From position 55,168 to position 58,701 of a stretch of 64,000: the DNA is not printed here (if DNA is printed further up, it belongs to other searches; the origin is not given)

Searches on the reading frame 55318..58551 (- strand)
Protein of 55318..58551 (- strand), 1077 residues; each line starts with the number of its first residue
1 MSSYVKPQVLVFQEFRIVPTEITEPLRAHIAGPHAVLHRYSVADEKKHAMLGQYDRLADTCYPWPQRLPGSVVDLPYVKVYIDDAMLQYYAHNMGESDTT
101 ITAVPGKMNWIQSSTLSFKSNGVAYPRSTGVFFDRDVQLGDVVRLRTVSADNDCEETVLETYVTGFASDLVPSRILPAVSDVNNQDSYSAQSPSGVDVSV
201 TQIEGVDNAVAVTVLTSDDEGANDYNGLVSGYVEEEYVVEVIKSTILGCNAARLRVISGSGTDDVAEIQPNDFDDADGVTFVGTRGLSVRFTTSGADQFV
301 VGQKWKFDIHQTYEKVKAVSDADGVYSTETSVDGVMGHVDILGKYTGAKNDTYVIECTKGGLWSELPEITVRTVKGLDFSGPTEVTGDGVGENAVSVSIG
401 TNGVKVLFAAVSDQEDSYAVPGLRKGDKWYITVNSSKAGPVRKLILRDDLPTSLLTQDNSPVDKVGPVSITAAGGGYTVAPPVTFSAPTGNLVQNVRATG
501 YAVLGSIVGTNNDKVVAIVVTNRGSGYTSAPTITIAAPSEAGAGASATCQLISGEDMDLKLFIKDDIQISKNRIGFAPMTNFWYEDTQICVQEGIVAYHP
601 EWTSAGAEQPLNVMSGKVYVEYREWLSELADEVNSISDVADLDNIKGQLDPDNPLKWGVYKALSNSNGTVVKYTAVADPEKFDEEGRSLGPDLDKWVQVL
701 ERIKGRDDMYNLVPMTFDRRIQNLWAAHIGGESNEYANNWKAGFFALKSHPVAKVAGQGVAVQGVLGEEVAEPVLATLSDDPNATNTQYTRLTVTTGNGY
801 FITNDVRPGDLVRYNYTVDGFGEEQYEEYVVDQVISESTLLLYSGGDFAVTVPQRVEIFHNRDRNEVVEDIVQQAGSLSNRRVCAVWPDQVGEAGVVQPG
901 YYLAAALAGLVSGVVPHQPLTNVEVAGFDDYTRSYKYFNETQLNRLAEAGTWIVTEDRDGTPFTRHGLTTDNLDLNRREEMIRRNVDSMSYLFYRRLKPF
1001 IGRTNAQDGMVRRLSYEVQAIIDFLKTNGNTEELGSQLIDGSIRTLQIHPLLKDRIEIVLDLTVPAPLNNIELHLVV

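Call 23: search_protein_families(library=phrogs, proteins=[window:55318-58551:-], max_evalue=0.001)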
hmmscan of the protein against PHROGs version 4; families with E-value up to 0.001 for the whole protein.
window:55318-58551:- (1077 aa): 5 families
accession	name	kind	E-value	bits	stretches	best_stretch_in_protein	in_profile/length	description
phrog_5342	-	tail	1.6e-09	36.2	1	463-561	59-143/3319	tail fiber protein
phrog_2839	-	tail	4.2e-09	36.4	1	875-993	365-486/581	tail sheath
phrog_279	-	tail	3.6e-08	33.6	1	862-972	268-375/489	tail sheath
phrog_460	-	connector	2e-06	27.8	1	456-540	222-296/385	head closure Hc2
phrog_701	-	head and packaging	5.6e-06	23.3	1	466-541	434-501/6136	virion structural protein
